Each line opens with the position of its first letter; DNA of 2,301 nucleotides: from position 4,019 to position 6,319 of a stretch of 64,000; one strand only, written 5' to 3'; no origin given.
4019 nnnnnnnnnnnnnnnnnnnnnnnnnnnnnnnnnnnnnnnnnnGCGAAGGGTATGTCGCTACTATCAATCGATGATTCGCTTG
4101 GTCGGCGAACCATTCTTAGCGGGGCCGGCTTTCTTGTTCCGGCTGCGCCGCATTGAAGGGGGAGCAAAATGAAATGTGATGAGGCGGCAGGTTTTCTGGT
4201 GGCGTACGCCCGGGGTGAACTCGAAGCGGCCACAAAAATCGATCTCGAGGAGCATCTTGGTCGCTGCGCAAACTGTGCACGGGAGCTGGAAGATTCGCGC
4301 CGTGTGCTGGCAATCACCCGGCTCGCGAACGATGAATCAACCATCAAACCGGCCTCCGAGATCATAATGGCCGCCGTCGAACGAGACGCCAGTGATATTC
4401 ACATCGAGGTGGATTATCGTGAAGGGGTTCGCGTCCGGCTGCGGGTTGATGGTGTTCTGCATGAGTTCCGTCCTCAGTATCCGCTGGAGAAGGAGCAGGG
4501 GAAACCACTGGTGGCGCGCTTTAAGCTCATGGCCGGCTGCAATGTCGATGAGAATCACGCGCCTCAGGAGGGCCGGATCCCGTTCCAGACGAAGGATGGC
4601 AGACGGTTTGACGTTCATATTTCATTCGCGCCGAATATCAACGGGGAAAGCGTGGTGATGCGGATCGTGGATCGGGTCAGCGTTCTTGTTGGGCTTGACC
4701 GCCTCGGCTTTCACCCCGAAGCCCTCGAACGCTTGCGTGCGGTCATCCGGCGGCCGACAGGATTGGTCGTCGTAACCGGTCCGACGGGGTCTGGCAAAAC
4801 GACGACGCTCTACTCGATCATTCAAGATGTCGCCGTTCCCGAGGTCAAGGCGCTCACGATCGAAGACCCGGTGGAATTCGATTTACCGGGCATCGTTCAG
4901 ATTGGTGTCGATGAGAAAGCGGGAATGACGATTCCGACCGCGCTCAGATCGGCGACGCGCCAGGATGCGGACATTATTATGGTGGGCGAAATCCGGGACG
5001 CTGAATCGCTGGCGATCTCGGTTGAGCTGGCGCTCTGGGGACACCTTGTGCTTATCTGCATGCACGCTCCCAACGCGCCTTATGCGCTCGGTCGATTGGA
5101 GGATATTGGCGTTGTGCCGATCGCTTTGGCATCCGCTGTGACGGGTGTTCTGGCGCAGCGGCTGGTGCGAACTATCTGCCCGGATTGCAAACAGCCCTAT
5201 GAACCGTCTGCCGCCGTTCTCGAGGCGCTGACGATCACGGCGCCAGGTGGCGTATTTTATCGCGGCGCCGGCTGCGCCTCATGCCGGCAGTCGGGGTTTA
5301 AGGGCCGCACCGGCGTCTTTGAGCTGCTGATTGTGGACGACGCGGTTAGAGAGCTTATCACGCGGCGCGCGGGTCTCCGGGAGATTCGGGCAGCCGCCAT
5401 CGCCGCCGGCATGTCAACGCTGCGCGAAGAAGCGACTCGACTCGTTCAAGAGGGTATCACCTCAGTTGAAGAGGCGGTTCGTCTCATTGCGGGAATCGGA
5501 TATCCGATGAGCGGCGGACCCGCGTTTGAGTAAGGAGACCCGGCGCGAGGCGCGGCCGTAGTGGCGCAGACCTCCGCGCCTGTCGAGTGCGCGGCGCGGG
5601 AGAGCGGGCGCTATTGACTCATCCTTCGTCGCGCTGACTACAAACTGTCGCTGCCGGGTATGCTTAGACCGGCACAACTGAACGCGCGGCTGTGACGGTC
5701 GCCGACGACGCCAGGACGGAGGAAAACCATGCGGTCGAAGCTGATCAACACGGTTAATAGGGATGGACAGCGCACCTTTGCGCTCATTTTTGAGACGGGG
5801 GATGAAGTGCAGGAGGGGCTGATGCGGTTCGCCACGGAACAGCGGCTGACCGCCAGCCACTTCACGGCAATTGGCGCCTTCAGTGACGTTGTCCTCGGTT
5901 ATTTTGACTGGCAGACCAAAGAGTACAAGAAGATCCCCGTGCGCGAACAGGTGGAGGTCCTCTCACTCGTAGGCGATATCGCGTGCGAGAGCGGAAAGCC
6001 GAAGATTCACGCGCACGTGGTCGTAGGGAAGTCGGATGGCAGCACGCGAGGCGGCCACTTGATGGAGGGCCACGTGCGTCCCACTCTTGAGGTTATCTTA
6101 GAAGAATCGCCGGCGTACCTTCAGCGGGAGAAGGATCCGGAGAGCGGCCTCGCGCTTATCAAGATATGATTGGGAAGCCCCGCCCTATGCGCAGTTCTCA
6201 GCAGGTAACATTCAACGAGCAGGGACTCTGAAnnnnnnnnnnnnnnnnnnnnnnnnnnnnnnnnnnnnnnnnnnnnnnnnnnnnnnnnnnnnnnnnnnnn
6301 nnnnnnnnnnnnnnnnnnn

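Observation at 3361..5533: ECF sigma factor paired with an anti-sigma zinc-finger domain fused to a complete GspE/PilB secretion ATPase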

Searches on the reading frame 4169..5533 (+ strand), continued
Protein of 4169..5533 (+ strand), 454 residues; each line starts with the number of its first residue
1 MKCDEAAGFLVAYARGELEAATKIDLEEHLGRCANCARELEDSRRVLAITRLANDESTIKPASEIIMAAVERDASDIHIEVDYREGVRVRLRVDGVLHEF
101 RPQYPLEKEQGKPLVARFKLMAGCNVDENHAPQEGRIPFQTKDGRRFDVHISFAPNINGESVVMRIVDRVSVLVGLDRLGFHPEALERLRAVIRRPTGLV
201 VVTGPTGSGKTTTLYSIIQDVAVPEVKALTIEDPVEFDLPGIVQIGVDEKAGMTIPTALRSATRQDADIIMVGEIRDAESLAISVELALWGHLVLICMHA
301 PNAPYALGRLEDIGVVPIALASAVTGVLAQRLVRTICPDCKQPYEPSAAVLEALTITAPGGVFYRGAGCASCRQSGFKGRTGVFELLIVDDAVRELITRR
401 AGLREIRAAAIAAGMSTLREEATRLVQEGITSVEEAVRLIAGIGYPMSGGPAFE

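Call 51: search_solved_structures(query=window:4169-5533:+, max_evalue=1e-20)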
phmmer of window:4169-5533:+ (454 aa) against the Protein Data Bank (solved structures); distinct sequences matched with E-value up to 1e-20: 20.
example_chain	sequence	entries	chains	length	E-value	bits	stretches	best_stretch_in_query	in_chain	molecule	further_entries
6olj_C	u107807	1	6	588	5.2e-93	315.2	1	41-440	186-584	Type IV pilus biogenesis ATPase PilB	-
4kss_A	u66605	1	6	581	6.5e-93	314.9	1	54-445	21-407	Type II secretion system protein E, hemolysin-coregulated protein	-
1p9r_A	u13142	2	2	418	1.2e-92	313.9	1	53-438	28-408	General secretion pathway protein E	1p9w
5tsg_B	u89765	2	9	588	1.4e-92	313.8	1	41-440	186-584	Type IV pilus biogenesis ATPase PilB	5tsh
4ksr_A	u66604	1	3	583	1.5e-92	313.7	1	54-440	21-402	Type II secretion system protein E, Hemolysin-coregulated protein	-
5zfr_A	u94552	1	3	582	1.1e-90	307.5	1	45-440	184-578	Type IV pilus biogenesis ATPase PilB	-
5oiu_A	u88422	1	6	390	2.4e-90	306.4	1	59-437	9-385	Type IV pilus assembly protein PilF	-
5it5_F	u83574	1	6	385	5.9e-90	305.1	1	62-437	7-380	ATP binding motif-containing protein PilF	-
6ejf_A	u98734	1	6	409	7.8e-90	304.7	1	62-437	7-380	Type IV pilus assembly protein PilF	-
6f8l_G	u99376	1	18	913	1.2e-89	304.1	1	50-437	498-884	Type IV pilus assembly protein PilF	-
4pht_A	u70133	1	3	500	2.3e-89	303.2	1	52-439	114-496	General secretory pathway protein E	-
3jc8_Ba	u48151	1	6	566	7.4e-88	298.2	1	41-437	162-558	Type IV-A pilus assembly ATPase PilB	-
8dze_A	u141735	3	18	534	8.8e-30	106.9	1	177-443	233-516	BfpD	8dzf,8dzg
5fl3_A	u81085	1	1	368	1.1e-29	106.6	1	64-333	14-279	PILI RETRACTION PROTEIN PILT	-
2ewv_A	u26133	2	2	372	1e-24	90.2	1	63-333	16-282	twitching motility protein PilT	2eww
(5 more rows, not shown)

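Call 56: predict_structure(alignment_id=A5)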
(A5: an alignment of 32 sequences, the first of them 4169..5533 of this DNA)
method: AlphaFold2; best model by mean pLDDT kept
length: 454 residues; sequences in the alignment: 32
mean_pLDDT: 92.7   pTM: 0.84
mean pLDDT of the five models: 92.7, 92.1, 91.6, 90.7, 88.7
residues with pLDDT >= 90: 392; 70-90: 48; 50-70: 5; < 50: 9
segments of 3 or more residues with pLDDT < 50: 446-454
pLDDT, mean of each block of 10 residues (from residue 1): 95 94 97 96 91 92 95 94 89 90 87 96 94 95 93 94 91 84 96 97 94 95 95 91 95 96 95 95 98 97 96 95 98 97 94 82 95 94 97 98 96 95 96 95 56 36
secondary structure, 60 per line:
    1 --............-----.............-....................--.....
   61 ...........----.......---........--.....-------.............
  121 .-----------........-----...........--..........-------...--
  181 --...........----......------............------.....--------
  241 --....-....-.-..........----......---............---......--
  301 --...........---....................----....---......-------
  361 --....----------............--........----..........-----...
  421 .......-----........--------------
elements in order: H3-14 H20-32 H34-53 H56-71 E76-82 E86-93 E96-100 H108-121 E133-140 E146-156 E159-168 H183-193 E198-203 H210-221 E228-232 E243-246 H255-264 E269-274 H278-289 E293-298 H303-313 H317-323 E324-336 E341-344 H348-353 E363-366 E377-388 H391-398 H403-412 H418-427 H433-440

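Call 60: search_solved_structures(query=window:4169-5533:+, max_evalue=1e-92, show_alignments=1)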
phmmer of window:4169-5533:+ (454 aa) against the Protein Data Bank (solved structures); distinct sequences matched with E-value up to 1e-92: 2.
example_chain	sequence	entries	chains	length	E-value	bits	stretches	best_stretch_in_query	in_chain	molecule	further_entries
6olj_C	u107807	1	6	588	5.2e-93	315.2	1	41-440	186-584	Type IV pilus biogenesis ATPase PilB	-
4kss_A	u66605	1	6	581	6.5e-93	314.9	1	54-445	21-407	Type II secretion system protein E, hemolysin-coregulated protein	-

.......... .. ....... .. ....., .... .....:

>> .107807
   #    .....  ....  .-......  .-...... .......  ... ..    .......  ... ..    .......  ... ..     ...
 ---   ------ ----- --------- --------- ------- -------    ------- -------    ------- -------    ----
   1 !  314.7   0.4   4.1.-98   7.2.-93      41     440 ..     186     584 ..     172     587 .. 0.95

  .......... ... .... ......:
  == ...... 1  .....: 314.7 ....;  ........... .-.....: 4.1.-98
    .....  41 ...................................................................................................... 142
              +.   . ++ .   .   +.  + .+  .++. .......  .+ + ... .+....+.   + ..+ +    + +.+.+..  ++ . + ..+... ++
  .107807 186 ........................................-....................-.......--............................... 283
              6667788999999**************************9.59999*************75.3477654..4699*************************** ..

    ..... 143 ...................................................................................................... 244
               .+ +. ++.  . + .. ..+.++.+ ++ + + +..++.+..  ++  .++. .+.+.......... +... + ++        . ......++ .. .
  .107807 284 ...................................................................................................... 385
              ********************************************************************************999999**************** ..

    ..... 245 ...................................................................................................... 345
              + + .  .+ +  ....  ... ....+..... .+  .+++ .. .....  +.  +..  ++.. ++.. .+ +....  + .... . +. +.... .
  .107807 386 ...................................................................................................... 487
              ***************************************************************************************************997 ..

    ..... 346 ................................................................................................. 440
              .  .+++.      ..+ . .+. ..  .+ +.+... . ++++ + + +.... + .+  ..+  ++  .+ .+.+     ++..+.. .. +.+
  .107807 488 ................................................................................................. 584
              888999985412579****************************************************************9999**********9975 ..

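Call 61: fold_search(model_id=the predicted structure, library=pdb)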
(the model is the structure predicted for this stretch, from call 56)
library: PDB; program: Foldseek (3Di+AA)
matches with E <= 10: 1753; with E <= 0.001: 215
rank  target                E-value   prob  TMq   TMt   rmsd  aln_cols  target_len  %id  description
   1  5oiu_B                9.9e-49  1.00  0.80  0.94   1.9       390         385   40  Crystal structure of PilF type IV pilus assembly ATPase from Thermus thermophilus (released 2018-08-08)
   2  5tsh_E                2.2e-48  1.00  0.78  0.91   2.3       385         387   40  PilB from Geobacter metallireducens bound to AMP-PNP (released 2017-05-17)
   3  5zfr_C                9.3e-48  1.00  0.70  0.81   4.6       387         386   40  Crystal structure of PilB, an extension ATPase motor of Type IV pilus, from Geobacter sulfurreducens (released 2018-09-19)
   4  5tsh_F                3.3e-47  1.00  0.78  0.92   2.2       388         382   40  PilB from Geobacter metallireducens bound to AMP-PNP (released 2017-05-17)
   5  5zfr_B                4.6e-47  1.00  0.76  0.88   3.1       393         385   39  Crystal structure of PilB, an extension ATPase motor of Type IV pilus, from Geobacter sulfurreducens (released 2018-09-19)
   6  5oiu_C                1.0e-46  1.00  0.70  0.81   4.5       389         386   40  Crystal structure of PilF type IV pilus assembly ATPase from Thermus thermophilus (released 2018-08-08)
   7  5tsh_C                1.6e-46  1.00  0.77  0.91   2.3       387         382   40  PilB from Geobacter metallireducens bound to AMP-PNP (released 2017-05-17)
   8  5it5_A                2.2e-46  1.00  0.79  0.92   2.1       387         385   40  Thermus thermophilus PilB core ATPase region (released 2016-10-19)
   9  5tsh_D                3.8e-46  1.00  0.69  0.82   4.5       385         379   40  PilB from Geobacter metallireducens bound to AMP-PNP (released 2017-05-17)
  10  5zfr_A                3.2e-45  1.00  0.77  0.90   2.4       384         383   40  Crystal structure of PilB, an extension ATPase motor of Type IV pilus, from Geobacter sulfurreducens (released 2018-09-19)
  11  5tsh_B                5.6e-45  1.00  0.68  0.80   4.9       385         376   39  PilB from Geobacter metallireducens bound to AMP-PNP (released 2017-05-17)
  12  5tsg_B                6.0e-45  1.00  0.78  0.92   2.0       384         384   40  PilB from Geobacter metallireducens bound to ADP (released 2017-05-17)
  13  5tsh_A                1.3e-44  1.00  0.76  0.91   2.3       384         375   40  PilB from Geobacter metallireducens bound to AMP-PNP (released 2017-05-17)
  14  1p9w                  4.2e-44  1.00  0.71  0.83   4.5       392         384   41  Crystal Structure of Vibrio cholerae putative NTPase EpsE (released 2003-10-14)
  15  4pht_A                1.6e-43  1.00  0.56  0.58  21.0       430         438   38  ATPase GspE in complex with the cytoplasmic domain of GspL from the Vibrio vulnificus type II Secretion system (released 2014-11-26)
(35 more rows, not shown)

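Call 70: search_protein_families(library=pfam, proteins=[P0382], max_evalue=0.001)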
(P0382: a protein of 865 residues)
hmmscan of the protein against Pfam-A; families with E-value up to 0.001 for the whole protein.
P0382 (865 aa): 30 families (the best 25 are shown)
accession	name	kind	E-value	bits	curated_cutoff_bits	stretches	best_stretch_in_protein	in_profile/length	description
PF00437.27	T2SSE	-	1e-231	768.5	24.9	2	30-419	8-370/370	Type II/IV secretion system protein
PF13401.12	AAA_22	-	9.8e-10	39.3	27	1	604-643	3-42/130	AAA domain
PF25199.1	nSTAND_NTPase5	-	1.1e-09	38.6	34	0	155-205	32-83/145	Novel STAND NTPase 5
PF00004.35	AAA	-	4.2e-08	34.1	21.2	0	167-249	1-73/131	ATPase family associated with various cellular activities (AAA)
PF13173.12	AAA_14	-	6.5e-08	33.1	27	0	166-254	4-83/129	AAA domain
PF20720.3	nSTAND3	-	1.9e-07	31.4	27.2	0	604-643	15-54/155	Novel STAND NTPase 3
PF00005.33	ABC_tran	-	2.2e-07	32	25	0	169-204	16-51/137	ABC transporter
PF04851.21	ResIII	-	4.7e-07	30.3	22.5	0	595-639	12-58/164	Type III restriction enzyme, res subunit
PF13604.12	AAA_30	-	4.7e-07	30.2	27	0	598-638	10-50/191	AAA domain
PF02492.25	cobW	-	9.4e-07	29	20.7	0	168-201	4-36/180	CobW/HypB/UreG, nucleotide-binding domain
PF13191.12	AAA_16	-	3.2e-06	28.2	32.6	0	161-202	22-61/167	AAA ATPase domain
PF13555.12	AAA_29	-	3.6e-06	27.1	27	0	162-185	20-43/61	P-loop containing region of AAA domain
PF01637.24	ATPase_2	-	4.7e-06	27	33.2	0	595-649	8-63/225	ATPase domain predominantly from Archaea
PF12775.13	AAA_7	-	6e-06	26.3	25.8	0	160-197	29-66/181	P-loop containing dynein motor region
PF13476.12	AAA_23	-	9e-06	26.9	27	0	153-184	8-39/201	AAA domain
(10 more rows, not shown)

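Call 77: search_protein_families(library=padloc, proteins=[window:4169-5533:+], max_evalue=0.001)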
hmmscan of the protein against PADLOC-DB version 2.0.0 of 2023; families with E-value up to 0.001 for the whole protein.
window:4169-5533:+ (454 aa): 2 families
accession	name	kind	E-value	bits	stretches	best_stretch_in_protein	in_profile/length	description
PDLC04140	mad8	-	1.4e-05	22.8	1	174-225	6-57/314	mads_8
PDLC04135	mad3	-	0.00059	17.5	1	197-217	22-42/374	mads_3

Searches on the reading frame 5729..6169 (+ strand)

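Call 3: search_protein_families(library=pfam, proteins=[window:5729-6169:+], max_evalue=1)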
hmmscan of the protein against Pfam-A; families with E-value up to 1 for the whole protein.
window:5729-6169:+ (146 aa): 1 family
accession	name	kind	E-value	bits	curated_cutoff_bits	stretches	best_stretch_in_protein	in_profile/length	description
PF03479.20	PCC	-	1.9e-30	106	25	1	15-127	1-115/117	Plants and Prokaryotes Conserved (PCC) domain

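Call 4: search_protein_families(library=ncbifam, proteins=[window:5729-6169:+], max_evalue=0.1)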
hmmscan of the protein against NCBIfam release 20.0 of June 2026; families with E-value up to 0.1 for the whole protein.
window:5729-6169:+ (146 aa): 0 families

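Call 77: search_protein_families(library=padloc, proteins=[window:5729-6169:+], max_evalue=0.001)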
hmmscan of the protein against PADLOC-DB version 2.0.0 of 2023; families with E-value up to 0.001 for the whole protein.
window:5729-6169:+ (146 aa): 0 families
